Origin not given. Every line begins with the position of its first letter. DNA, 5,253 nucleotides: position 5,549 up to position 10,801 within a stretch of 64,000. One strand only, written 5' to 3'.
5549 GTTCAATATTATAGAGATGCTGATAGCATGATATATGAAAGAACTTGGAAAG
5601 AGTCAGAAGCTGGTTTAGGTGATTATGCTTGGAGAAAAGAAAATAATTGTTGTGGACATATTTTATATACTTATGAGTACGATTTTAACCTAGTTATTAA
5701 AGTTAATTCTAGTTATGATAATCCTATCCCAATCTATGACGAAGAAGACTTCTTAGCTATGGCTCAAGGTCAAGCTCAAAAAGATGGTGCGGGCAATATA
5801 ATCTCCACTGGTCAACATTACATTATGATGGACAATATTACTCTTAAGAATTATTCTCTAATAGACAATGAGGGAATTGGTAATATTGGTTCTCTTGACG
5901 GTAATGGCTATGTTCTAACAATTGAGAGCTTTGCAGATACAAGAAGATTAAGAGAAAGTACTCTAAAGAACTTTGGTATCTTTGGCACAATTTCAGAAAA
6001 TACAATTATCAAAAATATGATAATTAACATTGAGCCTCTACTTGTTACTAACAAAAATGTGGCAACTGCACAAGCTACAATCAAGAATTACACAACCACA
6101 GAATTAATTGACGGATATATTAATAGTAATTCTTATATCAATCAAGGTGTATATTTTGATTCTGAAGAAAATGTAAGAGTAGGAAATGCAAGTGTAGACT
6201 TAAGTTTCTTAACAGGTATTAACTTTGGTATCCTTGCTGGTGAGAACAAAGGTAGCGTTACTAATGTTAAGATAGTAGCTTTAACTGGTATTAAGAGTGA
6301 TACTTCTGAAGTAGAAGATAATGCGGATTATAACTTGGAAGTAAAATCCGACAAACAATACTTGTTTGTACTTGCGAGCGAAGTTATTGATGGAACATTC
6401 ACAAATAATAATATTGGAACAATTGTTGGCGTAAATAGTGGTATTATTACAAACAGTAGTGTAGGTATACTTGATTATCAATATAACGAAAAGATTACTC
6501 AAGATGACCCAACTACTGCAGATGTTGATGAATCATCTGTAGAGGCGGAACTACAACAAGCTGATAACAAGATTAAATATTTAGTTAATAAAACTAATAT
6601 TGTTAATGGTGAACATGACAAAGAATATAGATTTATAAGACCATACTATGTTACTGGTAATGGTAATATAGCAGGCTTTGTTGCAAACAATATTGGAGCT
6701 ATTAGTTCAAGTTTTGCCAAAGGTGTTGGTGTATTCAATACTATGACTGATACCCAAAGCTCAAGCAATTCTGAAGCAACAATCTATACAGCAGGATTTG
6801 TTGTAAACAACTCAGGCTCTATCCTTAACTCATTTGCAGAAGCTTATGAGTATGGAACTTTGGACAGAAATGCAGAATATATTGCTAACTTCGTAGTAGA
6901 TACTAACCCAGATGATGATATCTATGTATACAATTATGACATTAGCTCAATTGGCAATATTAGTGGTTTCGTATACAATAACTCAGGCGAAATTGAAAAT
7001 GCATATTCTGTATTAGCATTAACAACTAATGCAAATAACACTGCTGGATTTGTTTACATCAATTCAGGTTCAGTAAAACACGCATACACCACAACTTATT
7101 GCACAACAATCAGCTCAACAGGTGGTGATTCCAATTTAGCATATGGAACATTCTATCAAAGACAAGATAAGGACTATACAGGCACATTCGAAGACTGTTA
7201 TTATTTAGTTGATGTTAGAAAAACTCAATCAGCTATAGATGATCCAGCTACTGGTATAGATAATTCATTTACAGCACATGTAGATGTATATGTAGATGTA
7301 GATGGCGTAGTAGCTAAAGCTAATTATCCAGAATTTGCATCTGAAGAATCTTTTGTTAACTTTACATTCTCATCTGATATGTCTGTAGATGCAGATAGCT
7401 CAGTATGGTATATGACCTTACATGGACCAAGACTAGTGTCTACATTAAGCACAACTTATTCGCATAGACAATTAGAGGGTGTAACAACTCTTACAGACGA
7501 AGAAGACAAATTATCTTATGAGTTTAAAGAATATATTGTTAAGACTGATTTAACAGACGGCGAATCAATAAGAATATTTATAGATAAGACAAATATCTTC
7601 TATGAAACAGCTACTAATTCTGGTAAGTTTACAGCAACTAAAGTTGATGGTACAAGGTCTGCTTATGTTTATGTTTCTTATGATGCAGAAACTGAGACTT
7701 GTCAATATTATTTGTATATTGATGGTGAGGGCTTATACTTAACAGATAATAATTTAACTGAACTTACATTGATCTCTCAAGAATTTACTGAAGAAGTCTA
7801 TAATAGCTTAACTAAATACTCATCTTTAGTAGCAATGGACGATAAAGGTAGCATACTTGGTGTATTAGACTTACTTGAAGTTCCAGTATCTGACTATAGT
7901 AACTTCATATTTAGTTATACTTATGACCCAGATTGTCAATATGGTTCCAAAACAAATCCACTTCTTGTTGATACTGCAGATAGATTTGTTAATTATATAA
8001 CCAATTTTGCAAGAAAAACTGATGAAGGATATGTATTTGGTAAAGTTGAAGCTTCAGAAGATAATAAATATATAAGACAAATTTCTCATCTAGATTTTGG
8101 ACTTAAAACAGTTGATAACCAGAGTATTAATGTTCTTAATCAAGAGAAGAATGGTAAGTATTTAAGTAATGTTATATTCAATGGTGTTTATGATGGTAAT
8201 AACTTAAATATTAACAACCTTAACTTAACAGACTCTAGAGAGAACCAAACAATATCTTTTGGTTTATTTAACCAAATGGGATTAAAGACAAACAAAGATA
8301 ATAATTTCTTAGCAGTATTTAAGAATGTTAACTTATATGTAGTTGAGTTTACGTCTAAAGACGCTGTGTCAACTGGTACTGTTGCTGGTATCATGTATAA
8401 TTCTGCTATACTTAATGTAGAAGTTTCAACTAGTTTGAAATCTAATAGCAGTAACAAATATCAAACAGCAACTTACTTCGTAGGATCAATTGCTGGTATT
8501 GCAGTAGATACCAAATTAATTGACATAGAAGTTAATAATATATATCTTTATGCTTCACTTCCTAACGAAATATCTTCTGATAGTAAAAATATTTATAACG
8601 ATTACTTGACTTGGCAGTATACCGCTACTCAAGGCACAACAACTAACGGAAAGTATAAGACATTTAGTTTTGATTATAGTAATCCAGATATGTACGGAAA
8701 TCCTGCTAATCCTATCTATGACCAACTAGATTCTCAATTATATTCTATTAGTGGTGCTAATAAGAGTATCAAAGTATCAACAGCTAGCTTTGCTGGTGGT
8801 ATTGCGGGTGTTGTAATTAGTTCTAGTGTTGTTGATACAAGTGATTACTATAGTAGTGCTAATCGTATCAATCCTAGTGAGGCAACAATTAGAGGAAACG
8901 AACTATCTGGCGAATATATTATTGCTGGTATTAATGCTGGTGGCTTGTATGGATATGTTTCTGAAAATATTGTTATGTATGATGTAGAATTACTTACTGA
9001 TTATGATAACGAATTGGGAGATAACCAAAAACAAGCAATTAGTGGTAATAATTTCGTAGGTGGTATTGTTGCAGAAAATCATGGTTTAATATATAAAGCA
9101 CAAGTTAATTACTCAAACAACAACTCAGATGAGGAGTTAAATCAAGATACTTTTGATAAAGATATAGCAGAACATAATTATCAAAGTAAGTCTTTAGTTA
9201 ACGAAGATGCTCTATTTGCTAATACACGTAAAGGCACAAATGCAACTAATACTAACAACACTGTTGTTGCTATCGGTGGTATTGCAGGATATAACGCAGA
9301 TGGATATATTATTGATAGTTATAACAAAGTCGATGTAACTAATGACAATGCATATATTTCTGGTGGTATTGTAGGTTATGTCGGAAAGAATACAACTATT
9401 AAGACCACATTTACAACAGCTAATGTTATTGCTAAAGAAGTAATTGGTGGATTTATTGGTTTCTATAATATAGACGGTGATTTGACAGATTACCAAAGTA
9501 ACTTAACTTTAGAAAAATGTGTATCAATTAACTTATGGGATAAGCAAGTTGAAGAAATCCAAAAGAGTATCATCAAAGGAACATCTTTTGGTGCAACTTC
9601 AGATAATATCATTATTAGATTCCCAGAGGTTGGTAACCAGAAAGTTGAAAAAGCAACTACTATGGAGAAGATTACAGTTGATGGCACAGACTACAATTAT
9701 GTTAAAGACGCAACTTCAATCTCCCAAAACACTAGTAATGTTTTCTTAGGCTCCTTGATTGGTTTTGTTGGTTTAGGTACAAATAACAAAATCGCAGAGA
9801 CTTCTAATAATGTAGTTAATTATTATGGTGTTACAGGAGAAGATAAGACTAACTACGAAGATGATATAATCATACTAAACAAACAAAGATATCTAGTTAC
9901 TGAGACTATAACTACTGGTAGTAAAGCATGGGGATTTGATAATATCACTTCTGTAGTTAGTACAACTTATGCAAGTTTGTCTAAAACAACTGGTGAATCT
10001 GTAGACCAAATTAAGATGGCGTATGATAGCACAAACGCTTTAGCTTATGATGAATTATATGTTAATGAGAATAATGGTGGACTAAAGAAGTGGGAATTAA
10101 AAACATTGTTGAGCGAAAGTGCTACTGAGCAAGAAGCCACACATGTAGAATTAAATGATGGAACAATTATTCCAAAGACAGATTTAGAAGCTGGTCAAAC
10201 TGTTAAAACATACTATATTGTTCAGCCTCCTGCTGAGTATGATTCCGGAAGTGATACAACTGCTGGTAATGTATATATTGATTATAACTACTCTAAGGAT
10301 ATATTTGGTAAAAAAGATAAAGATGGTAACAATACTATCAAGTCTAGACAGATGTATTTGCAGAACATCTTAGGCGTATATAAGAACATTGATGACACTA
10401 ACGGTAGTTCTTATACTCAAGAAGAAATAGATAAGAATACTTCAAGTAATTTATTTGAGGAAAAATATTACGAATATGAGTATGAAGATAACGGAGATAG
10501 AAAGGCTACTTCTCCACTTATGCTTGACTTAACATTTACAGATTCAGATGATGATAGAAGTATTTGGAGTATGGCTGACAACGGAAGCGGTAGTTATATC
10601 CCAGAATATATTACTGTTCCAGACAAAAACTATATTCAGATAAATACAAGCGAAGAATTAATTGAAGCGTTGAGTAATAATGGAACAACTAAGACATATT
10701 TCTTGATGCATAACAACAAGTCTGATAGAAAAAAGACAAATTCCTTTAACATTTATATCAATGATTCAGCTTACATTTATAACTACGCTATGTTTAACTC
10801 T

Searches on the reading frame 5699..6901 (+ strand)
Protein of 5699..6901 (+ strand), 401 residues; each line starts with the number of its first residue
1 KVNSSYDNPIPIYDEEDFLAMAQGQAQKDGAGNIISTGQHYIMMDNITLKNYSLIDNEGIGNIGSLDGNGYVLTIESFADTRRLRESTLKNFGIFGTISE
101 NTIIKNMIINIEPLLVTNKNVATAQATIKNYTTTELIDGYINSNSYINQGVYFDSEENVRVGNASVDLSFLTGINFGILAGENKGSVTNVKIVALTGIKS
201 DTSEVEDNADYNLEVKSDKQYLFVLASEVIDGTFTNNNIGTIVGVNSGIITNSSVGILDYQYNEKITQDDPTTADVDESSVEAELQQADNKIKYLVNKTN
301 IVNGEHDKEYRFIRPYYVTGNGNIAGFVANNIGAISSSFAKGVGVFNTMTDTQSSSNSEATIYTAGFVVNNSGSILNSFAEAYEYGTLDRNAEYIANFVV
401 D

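Call 73: search_protein_families(library=pfam, proteins=[window:5699-6901:+], max_evalue=1)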
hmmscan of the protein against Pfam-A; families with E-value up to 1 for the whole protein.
window:5699-6901:+ (401 aa): 1 family
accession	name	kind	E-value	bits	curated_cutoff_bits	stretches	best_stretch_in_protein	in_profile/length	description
PF08327.17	AHSA1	-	0.12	13.1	22.1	1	254-310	51-108/125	Activator of Hsp90 ATPase homolog 1-like protein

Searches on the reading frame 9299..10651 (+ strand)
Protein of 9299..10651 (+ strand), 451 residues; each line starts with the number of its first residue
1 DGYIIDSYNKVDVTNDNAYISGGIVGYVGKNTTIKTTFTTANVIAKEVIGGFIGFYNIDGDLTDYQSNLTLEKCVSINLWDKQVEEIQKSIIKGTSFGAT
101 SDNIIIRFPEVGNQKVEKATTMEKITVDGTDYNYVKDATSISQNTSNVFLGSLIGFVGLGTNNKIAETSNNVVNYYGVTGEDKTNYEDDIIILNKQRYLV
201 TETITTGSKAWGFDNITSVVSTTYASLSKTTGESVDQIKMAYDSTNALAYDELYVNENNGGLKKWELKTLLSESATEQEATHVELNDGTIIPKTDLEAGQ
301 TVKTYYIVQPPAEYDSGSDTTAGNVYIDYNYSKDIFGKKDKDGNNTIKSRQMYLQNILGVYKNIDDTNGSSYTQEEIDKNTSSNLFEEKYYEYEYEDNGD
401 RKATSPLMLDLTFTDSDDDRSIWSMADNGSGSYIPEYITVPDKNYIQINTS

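Call 106: search_protein_families(library=pfam, proteins=[window:9299-10651:+], max_evalue=0.01)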
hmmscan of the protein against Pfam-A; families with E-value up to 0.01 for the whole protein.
window:9299-10651:+ (451 aa): 1 family
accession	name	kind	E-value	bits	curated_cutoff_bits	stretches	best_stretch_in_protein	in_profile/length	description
PF05106.17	Phage_holin_3_1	-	0.0057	17.5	23.8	0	4-32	59-87/99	Phage holin family (Lysis protein S)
